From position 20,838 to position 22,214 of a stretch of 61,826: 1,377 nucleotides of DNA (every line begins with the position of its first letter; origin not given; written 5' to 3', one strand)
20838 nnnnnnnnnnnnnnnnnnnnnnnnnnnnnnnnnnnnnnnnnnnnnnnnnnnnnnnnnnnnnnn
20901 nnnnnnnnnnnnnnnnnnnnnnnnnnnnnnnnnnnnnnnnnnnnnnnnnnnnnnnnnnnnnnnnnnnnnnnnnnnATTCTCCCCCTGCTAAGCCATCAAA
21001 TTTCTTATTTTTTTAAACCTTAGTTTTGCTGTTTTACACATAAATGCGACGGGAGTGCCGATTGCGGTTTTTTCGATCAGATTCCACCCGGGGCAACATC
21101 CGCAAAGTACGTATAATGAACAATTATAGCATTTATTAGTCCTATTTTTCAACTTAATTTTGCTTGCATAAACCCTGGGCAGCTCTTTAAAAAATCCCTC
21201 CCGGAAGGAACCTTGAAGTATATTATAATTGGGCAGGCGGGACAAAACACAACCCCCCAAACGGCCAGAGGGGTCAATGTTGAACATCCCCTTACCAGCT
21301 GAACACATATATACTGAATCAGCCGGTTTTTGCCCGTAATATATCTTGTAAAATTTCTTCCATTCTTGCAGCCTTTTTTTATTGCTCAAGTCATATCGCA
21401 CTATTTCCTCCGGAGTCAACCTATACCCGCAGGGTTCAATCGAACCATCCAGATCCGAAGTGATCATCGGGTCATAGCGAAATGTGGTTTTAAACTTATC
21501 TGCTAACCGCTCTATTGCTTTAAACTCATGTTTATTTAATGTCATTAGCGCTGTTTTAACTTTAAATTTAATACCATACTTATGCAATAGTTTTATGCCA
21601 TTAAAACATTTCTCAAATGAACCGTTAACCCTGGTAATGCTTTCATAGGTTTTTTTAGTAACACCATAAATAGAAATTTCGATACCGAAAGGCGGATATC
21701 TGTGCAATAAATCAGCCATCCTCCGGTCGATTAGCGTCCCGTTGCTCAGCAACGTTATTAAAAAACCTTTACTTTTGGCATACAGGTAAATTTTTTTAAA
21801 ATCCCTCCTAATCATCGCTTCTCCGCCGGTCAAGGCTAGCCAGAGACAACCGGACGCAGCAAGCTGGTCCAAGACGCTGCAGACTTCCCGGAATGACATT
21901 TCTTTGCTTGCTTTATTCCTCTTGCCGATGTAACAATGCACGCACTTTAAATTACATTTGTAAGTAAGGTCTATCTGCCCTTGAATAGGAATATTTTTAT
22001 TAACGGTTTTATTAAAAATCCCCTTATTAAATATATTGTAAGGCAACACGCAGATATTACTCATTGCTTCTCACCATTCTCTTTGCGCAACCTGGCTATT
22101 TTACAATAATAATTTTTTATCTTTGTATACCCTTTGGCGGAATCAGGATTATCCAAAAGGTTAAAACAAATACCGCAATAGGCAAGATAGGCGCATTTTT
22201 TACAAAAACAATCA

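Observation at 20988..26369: Five tandem, translationally coupled rSAM/SPASM paralogues falling into two subtypes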

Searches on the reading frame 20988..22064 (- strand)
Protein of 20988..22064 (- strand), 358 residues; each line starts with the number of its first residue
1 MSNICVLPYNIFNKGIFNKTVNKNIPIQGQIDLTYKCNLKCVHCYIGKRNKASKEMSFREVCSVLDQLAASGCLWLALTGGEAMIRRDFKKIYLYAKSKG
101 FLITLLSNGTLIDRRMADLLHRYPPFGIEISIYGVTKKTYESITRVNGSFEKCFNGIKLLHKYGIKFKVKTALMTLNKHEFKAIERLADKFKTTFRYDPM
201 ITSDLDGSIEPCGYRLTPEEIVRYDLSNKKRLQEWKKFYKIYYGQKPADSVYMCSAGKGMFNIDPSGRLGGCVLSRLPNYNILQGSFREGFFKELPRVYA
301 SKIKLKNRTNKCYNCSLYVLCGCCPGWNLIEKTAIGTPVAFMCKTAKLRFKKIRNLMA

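Call 3: search_protein_families(library=ncbifam, proteins=[window:20988-22064:-], max_evalue=0.01)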
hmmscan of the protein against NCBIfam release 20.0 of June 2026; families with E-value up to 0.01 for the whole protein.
window:20988-22064:- (358 aa): 67 families (the best 25 are shown)
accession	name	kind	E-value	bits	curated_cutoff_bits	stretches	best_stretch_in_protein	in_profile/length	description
TIGR03962.1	mycofact_rSAM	equivalog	2.1e-31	109.4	265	1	25-322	10-310/339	mycofactocin radical SAM maturase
TIGR04055.1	rSAM_NirJ2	equivalog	2e-29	103.2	500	1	33-188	6-161/326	putative heme d1 biosynthesis radical SAM protein NirJ2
TIGR04545.1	rSAM_ahbD_hemeb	equivalog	1.1e-28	100.7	500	1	32-191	5-165/339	heme b synthase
TIGR04303.1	GeoRSP_rSAM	equivalog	1.2e-25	90.8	400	1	33-324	11-306/325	GeoRSP system radical SAM/SPASM protein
TIGR04051.1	rSAM_NirJ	equivalog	2.9e-25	89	515.45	1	32-190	7-165/354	heme d1 biosynthesis radical SAM protein NirJ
TIGR04546.1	rSAM_ahbC_deAc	equivalog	7.6e-25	87.5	650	1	32-186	44-198/390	12,18-didecarboxysiroheme deacetylase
TIGR02668.1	moaA_archaeal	equivalog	1e-21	77.2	325.25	1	31-189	14-174/303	GTP 3',8-cyclase MoaA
TIGR04054.1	rSAM_NirJ1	equivalog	1.2e-21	76.8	650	1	31-189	40-195/387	putative heme d1 biosynthesis radical SAM protein NirJ1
TIGR04403.1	rSAM_skfB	equivalog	1.5e-21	76.7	300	1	20-287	97-363/402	sporulation killing factor system radical SAM maturase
NF045574.1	sacti_mat_StsB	exception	7.1e-21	74.6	625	1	32-190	101-258/466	StsB family radical SAM/SPASM domain sactipeptide maturase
NF050035.1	rSAM_WgK_link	exception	1.9e-20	73.2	650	1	25-183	7-163/367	radical SAM/SPASM peptide maturase WgkB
TIGR04053.2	TIGR04053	equivalog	4.1e-20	72.4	395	1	32-190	13-175/366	TIGR04053 family radical SAM/SPASM domain-containing protein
NF012164.0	AlbA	equivalog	7.6e-20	70.8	850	1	24-289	110-375/442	subtilosin maturase AlbA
TIGR04347.1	pseudo_SAM_Halo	equivalog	3.7e-19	69.3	525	1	32-184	43-195/390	TIGR04347 family pseudo-SAM/SPASM protein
NF047865.1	rSAM_PapB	equivalog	5e-19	68.7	340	1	33-333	9-325/330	PapB family radical SAM/SPASM ranthipeptide maturase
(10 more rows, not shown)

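Call 4: search_protein_families(library=pfam, proteins=[window:20988-22064:-], max_evalue=0.01)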
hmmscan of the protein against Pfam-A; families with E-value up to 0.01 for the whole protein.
window:20988-22064:- (358 aa): 2 families
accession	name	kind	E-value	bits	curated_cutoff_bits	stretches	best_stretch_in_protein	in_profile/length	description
PF04055.27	Radical_SAM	-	5.9e-23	82.3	29.5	1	33-187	3-162/166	Radical SAM superfamily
PF09827.14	CRISPR_Cas2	-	0.0036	17.9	23.8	1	221-259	4-41/74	CRISPR associated protein Cas2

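Call 24: search_solved_structures(query=window:20988-22064:-, max_evalue=0.001, show_alignments=2)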
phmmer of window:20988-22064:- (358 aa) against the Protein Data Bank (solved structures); distinct sequences matched with E-value up to 0.001: 5.
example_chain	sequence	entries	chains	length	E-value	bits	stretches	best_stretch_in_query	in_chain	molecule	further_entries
6efn_A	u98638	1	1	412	9e-17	64.1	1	21-288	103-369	Sporulation killing factor maturation protein SkfB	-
7vob_C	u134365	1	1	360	5.9e-06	28.5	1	33-187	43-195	Cytosylglucuronate decarboxylase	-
7voc_C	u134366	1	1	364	6e-06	28.5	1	33-187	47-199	Cytosylglucuronate decarboxylase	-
7tol_A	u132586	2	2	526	1.3e-05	27.4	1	23-112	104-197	glycerol dibiphytanyl glycerol tetraether - macrocyclic archaeol synthase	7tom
6c8v_A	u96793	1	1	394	2.9e-05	26.2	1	28-184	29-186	Coenzyme PQQ synthesis protein E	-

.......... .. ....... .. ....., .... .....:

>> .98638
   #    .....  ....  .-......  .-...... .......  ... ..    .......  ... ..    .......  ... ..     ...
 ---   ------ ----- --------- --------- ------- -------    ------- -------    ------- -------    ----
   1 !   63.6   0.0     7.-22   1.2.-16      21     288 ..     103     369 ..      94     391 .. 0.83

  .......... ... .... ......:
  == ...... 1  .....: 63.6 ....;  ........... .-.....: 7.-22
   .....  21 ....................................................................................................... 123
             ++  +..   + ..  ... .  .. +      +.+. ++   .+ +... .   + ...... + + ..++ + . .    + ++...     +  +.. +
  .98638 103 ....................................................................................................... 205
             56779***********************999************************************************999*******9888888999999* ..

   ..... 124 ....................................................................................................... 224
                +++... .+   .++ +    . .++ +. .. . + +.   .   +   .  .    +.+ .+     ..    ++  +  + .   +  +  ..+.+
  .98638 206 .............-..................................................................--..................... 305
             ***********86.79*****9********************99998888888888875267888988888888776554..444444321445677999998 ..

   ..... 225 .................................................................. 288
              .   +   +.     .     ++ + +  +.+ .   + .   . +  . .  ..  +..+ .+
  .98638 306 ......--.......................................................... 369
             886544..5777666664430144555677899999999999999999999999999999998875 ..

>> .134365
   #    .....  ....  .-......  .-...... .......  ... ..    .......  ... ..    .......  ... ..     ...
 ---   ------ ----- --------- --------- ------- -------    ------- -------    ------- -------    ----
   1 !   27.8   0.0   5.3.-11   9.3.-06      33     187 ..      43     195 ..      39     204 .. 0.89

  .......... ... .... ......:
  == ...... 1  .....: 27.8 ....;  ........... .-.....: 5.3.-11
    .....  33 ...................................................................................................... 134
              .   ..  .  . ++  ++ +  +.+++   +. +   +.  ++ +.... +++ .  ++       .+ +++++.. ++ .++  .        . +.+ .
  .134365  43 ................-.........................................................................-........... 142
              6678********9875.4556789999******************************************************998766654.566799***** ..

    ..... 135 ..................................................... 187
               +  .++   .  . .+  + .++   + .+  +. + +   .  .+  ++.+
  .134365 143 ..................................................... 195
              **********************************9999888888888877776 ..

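Call 33: find_homologous_proteins(query=window:20988-22064:-, max_evalue=1e-30)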
Query window:20988-22064:- (358 aa): 880 proteins with E <= 1e-30 among 2797 candidates; the best 120 are listed.
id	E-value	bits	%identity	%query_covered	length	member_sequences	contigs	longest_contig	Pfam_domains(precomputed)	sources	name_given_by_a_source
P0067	3.8e-245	830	100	100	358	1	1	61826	PF04055.28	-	-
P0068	8.0e-104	365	46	95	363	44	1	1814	PF04055.28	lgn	-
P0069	1.2e-100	355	46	96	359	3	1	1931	PF04055.28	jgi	jgi:radical SAM protein with 4Fe4S-binding SPASM domain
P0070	3.0e-99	350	43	98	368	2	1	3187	PF04055.28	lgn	-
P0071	4.3e-99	350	45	98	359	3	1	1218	PF04055.28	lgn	-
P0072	1.9e-98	348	43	99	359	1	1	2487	PF04055.28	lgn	-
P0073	4.5e-98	346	44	96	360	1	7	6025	PF04055.28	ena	-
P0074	3.9e-97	343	42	99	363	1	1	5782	PF04055.28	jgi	-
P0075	4.7e-97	343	43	97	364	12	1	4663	PF04055.28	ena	-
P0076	5.9e-97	343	45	97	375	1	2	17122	PF04055.28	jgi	jgi:radical SAM protein with 4Fe4S-binding SPASM domain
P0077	6.5e-97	343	44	97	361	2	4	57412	PF04055.28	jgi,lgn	jgi:radical SAM protein with 4Fe4S-binding SPASM domain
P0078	1.5e-96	341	43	97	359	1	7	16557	PF04055.28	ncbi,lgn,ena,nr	ncbi:MAG: hypothetical protein A3G93_01445 [Nitrospinae bacterium RIFCSPLOWO2_12_FULL_45_22]|nr:MAG:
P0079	2.8e-96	341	44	97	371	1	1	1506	PF04055.28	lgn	-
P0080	4.4e-96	340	44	97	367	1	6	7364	PF04055.28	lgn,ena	-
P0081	4.9e-96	340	43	97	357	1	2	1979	PF04055.28,PF13353.12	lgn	-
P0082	7.5e-96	339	43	96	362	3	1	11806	PF04055.28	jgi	jgi:radical SAM protein with 4Fe4S-binding SPASM domain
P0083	1.2e-95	338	43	97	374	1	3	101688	PF04055.28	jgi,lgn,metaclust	metaclust:\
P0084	3.0e-95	337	44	95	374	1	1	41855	PF04055.28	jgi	jgi:radical SAM protein with 4Fe4S-binding SPASM domain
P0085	4.9e-95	336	44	96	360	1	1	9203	PF04055.28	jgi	jgi:radical SAM protein with 4Fe4S-binding SPASM domain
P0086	1.0e-94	335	44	97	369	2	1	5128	PF04055.28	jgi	jgi:radical SAM protein with 4Fe4S-binding SPASM domain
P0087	2.1e-94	334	43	99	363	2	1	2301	PF04055.28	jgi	-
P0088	2.1e-94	334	44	98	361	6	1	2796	PF04055.28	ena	-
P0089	2.3e-94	334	43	97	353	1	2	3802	PF04055.28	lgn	-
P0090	8.1e-94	332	43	98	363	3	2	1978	PF04055.28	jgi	jgi:radical SAM protein with 4Fe4S-binding SPASM domain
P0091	1.2e-93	332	43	97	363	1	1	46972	PF04055.28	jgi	jgi:radical SAM protein with 4Fe4S-binding SPASM domain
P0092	1.4e-93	332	44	97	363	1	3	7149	PF04055.28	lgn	-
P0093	1.8e-93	331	42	97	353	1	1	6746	PF04055.28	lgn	-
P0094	2.0e-93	331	45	97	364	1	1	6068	PF04055.28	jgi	jgi:radical SAM protein with 4Fe4S-binding SPASM domain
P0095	2.6e-93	331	44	97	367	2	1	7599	PF04055.28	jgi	jgi:radical SAM protein with 4Fe4S-binding SPASM domain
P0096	2.7e-93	331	42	97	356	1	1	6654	PF04055.28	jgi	jgi:radical SAM protein with 4Fe4S-binding SPASM domain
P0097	3.0e-93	331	43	97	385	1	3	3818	PF04055.28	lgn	-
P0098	5.9e-93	330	43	97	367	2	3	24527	PF04055.28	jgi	jgi:radical SAM protein with 4Fe4S-binding SPASM domain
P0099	6.5e-93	329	42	96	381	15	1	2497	PF04055.28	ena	-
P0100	8.9e-93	329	43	99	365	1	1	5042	PF04055.28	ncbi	ncbi:radical SAM protein [Chloroflexota bacterium]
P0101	1.0e-92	329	41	97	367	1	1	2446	PF04055.28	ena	-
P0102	1.0e-92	329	43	97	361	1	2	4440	PF04055.28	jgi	jgi:radical SAM protein with 4Fe4S-binding SPASM domain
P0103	1.1e-92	329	44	98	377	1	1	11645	PF04055.28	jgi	-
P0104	2.8e-92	327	44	95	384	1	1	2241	PF04055.28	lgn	-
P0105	3.3e-92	327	45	93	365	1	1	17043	PF04055.28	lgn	-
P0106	3.5e-92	327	43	97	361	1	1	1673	PF04055.28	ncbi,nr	ncbi:MAG: radical SAM protein [Desulfobacterales bacterium]|nr:radical SAM protein [Desulfobacterale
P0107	3.9e-92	327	43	97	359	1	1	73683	PF04055.28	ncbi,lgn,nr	ncbi:MAG: radical SAM protein [Candidatus Omnitrophica bacterium]|nr:radical SAM protein [Candidatus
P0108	6.4e-92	326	42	97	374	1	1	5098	PF04055.28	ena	-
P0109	7.4e-92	326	45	97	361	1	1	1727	PF04055.28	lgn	-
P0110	1.0e-91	326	41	97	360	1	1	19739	PF04055.28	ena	-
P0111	2.0e-91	325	42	97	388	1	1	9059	PF04055.28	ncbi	-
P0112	2.4e-91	324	42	98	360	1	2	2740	PF04055.28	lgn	-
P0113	2.6e-91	324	43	97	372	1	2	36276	PF04055.28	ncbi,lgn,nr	ncbi:MAG: radical SAM protein [Chloroflexi bacterium]|nr:radical SAM protein [Chloroflexota bacteriu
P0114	3.2e-91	324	42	97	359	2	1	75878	PF04055.28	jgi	-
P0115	6.2e-91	323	43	96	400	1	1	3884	PF04055.28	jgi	jgi:radical SAM protein with 4Fe4S-binding SPASM domain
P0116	8.3e-91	323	42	95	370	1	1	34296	PF04055.28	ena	-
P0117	9.2e-91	322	43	98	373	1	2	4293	PF04055.28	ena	-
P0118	1.7e-90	322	40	97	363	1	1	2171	PF04055.28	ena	-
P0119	4.0e-90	320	44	95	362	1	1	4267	PF04055.28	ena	-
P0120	6.3e-90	320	43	97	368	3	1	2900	PF04055.28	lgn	-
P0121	9.0e-90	319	44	91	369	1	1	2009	PF04055.28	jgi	jgi:radical SAM protein with 4Fe4S-binding SPASM domain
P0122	9.4e-90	319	42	96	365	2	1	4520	PF04055.28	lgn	-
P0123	1.3e-89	319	41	97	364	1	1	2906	PF04055.28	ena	-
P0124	1.8e-89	318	44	96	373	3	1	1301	PF04055.28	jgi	jgi:radical SAM protein with 4Fe4S-binding SPASM domain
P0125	2.6e-89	318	43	92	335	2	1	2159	PF04055.28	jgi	jgi:radical SAM protein with 4Fe4S-binding SPASM domain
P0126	3.0e-89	317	40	99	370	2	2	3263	PF04055.28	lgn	-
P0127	5.8e-89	316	44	97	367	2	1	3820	PF04055.28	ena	-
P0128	7.8e-89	316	43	91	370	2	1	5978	PF04055.28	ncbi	-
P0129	3.0e-88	314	43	95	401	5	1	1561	PF04055.28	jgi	-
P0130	5.4e-88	313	41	97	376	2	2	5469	PF13186.12,PF04055.28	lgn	-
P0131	9.4e-88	312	43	96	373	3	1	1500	PF04055.28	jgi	jgi:radical SAM protein with 4Fe4S-binding SPASM domain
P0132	1.2e-87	312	41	97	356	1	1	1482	PF04055.28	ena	-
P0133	1.3e-87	312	39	99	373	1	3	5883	PF04055.28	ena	-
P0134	1.3e-87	312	43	94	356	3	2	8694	PF04055.28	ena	-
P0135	1.5e-87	312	42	96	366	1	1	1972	PF04055.28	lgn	-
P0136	2.0e-87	311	43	97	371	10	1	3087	PF04055.28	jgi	jgi:radical SAM protein with 4Fe4S-binding SPASM domain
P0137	3.5e-87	311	42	97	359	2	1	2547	PF04055.28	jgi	-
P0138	5.3e-87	310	41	95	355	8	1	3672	PF04055.28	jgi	-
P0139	5.4e-87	310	44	96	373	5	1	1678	PF04055.28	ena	-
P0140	6.3e-87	310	43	97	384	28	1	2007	PF04055.28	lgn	-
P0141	1.1e-86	309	44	96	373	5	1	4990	PF04055.28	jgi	-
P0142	1.3e-86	309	43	91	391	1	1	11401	PF04055.28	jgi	jgi:radical SAM protein with 4Fe4S-binding SPASM domain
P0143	1.9e-86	308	42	94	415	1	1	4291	PF04055.28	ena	-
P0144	1.9e-86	308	42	97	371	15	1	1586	PF04055.28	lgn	-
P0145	2.0e-86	308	43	95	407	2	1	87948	PF04055.28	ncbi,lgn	-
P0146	2.1e-86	308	41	97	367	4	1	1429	PF04055.28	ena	-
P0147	3.0e-86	308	42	98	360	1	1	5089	PF04055.28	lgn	-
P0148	3.3e-86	307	41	96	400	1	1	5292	PF04055.28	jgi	jgi:radical SAM protein with 4Fe4S-binding SPASM domain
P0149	3.8e-86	307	42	96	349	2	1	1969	PF04055.28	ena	-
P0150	4.2e-86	307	43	95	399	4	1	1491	PF04055.28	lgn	-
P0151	4.5e-86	307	43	95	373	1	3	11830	PF04055.28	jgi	jgi:radical SAM protein with 4Fe4S-binding SPASM domain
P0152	4.7e-86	307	42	96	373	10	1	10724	PF04055.28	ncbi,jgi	ncbi:MAG: radical SAM protein [Syntrophobacterales bacterium]|jgi:radical SAM protein with 4Fe4S-bin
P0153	5.0e-86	307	45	90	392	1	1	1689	PF04055.28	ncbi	-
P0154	5.3e-86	307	43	95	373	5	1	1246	PF04055.28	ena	-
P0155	5.4e-86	307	43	95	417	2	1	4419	PF04055.28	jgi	jgi:radical SAM protein with 4Fe4S-binding SPASM domain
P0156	5.7e-86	307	42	97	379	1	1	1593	PF04055.28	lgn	-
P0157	6.1e-86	307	42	98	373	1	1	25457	PF04055.28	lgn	-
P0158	8.8e-86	306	39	97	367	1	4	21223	PF04055.28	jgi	-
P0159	1.0e-85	306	41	97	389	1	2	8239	PF04055.28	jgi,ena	-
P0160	1.6e-85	305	41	97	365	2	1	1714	PF04055.28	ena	-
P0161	1.8e-85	305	38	96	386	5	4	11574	PF04055.28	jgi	jgi:radical SAM protein with 4Fe4S-binding SPASM domain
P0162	1.9e-85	305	43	97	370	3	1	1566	PF04055.28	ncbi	-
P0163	2.2e-85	305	43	97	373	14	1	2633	PF04055.28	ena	-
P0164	2.5e-85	304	43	97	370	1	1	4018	PF04055.28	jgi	jgi:radical SAM protein with 4Fe4S-binding SPASM domain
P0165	2.8e-85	304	44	96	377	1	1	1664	PF04055.28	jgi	-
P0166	2.8e-85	304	41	95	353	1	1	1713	PF04055.28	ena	-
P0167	4.2e-85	304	42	95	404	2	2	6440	PF04055.28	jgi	jgi:radical SAM protein with 4Fe4S-binding SPASM domain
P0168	4.2e-85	304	41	97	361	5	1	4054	PF04055.28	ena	-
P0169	5.8e-85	303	42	95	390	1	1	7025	PF04055.28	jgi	jgi:radical SAM protein with 4Fe4S-binding SPASM domain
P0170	6.5e-85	303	43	97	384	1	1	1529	PF04055.28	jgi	jgi:radical SAM protein with 4Fe4S-binding SPASM domain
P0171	1.2e-84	302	42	97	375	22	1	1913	PF04055.28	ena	-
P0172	1.2e-84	302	39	98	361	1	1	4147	PF04055.28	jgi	jgi:radical SAM protein with 4Fe4S-binding SPASM domain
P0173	1.3e-84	302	42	96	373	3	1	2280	PF04055.28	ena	-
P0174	1.6e-84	302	42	96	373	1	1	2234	PF04055.28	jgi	jgi:radical SAM protein with 4Fe4S-binding SPASM domain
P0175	2.1e-84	301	41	96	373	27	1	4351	PF04055.28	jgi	jgi:radical SAM protein with 4Fe4S-binding SPASM domain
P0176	2.3e-84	301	43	97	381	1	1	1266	PF04055.28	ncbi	-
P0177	4.0e-84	301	42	97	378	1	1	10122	PF04055.28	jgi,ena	-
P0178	4.2e-84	300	42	96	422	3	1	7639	PF04055.28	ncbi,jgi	-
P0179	6.2e-84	300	42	99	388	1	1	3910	PF04055.28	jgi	jgi:radical SAM protein with 4Fe4S-binding SPASM domain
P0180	6.3e-84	300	41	97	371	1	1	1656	PF04055.28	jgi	jgi:radical SAM protein with 4Fe4S-binding SPASM domain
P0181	6.8e-84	300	41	96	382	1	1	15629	PF04055.28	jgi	jgi:radical SAM protein with 4Fe4S-binding SPASM domain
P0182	6.8e-84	300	41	96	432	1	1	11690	PF04055.28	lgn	-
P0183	8.6e-84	299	41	96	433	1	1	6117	PF04055.28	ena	-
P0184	1.6e-83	299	40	96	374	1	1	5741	PF04055.28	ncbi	-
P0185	2.4e-83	298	43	90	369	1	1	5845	PF04055.28,PF13353.12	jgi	jgi:radical SAM protein with 4Fe4S-binding SPASM domain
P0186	2.6e-83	298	40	95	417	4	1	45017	PF04055.28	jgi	jgi:radical SAM protein with 4Fe4S-binding SPASM domain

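Call 63: predict_structure(alignment_id=A5)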
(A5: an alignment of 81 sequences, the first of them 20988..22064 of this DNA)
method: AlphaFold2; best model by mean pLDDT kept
length: 358 residues; sequences in the alignment: 81
mean_pLDDT: 92.2   pTM: 0.90
mean pLDDT of the five models: 92.2, 91.5, 91.3, 91.3, 90.6
residues with pLDDT >= 90: 259; 70-90: 85; 50-70: 13; < 50: 1
segments of 3 or more residues with pLDDT < 50: none
pLDDT, mean of each block of 10 residues (from residue 1): 77 87 90 96 82 87 98 96 97 99 98 99 98 98 98 99 98 98 98 97 92 98 96 94 84 81 96 87 97 89 63 86 89 87 96 92
secondary structure, 60 per line:
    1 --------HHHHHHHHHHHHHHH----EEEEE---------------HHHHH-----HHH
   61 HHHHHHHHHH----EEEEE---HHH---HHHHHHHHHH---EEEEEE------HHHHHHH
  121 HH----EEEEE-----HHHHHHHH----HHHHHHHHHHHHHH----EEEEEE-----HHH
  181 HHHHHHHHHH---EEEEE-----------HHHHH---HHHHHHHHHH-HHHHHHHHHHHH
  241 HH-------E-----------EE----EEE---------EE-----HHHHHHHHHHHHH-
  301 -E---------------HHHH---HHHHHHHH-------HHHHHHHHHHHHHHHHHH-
elements in order: H9-23 E28-32 H48-52 H58-70 E75-79 H89-98 E102-107 H114-122 E127-131 H137-144 H149-162 E167-172 H178-190 E194-198 H210-214 H218-227 H229-242 E268-270 H287-299 H318-321 H325-332 H340-357

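Call 68: fold_search(model_id=the predicted structure, library=pdb)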
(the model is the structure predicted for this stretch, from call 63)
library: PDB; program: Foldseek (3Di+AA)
matches with E <= 10: 1706; with E <= 0.001: 132
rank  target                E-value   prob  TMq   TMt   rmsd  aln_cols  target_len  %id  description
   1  6efn                  1.7e-13  1.00  0.56  0.52   6.0       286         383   23  Structure of a RiPP maturase, SkfB (released 2018-10-24)
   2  5v1q_A                1.3e-12  1.00  0.61  0.52   6.6       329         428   13  Crystal structure of Streptococcus suis SuiB (released 2017-08-30)
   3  5v1q_B                1.3e-12  1.00  0.64  0.54   7.3       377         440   14  Crystal structure of Streptococcus suis SuiB (released 2017-08-30)
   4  5v1s_A                2.2e-12  1.00  0.66  0.56   7.3       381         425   15  Crystal structure of Streptococcus suis SuiB bound to S-adenosylmethionine (released 2017-08-30)
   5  5v1s_B                2.4e-12  1.00  0.65  0.55   7.3       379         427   15  Crystal structure of Streptococcus suis SuiB bound to S-adenosylmethionine (released 2017-08-30)
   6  7vob                  3.6e-12  1.00  0.50  0.54   8.3       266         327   17  The crystal structure of a Radical SAM Enzyme BlsE involved in the Biosynthesis of Blasticidin S (released 2022-05-04)
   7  5v1t_A                2.1e-11  1.00  0.63  0.52   8.0       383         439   15  Crystal structure of Streptococcus suis SuiB bound to precursor peptide SuiA (released 2017-08-30)
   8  2fb2_B                3.0e-11  1.00  0.54  0.59   6.5       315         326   16  Structure of the MoaA Arg17/266/268/Ala triple mutant (released 2006-05-09)
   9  6c8v                  5.4e-11  1.00  0.55  0.62   7.7       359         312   15  X-ray structure of PqqE from Methylobacterium extorquens (released 2018-02-14)
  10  4k36_A                5.7e-11  1.00  0.65  0.61   5.6       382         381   18  His6 tagged anSMEcpe with bound AdoMet (released 2013-05-08)
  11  1tv7_A                6.5e-11  1.00  0.52  0.56   6.8       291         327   16  Structure of the S-adenosylmethionine dependent Enzyme MoaA (released 2004-08-31)
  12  4k37_A                8.7e-11  1.00  0.65  0.64   5.7       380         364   18  Native anSMEcpe with bound AdoMet (released 2013-05-08)
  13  4k38_B                8.7e-11  1.00  0.64  0.63   5.7       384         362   16  Native anSMEcpe with bound AdoMet and Kp18Cys peptide (released 2013-05-08)
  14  4k39_A                1.2e-10  1.00  0.63  0.62   5.8       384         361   17  Native anSMEcpe with bound AdoMet and Cp18Cys peptide (released 2013-05-08)
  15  4k38_A                1.6e-10  1.00  0.65  0.63   5.7       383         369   18  Native anSMEcpe with bound AdoMet and Kp18Cys peptide (released 2013-05-08)
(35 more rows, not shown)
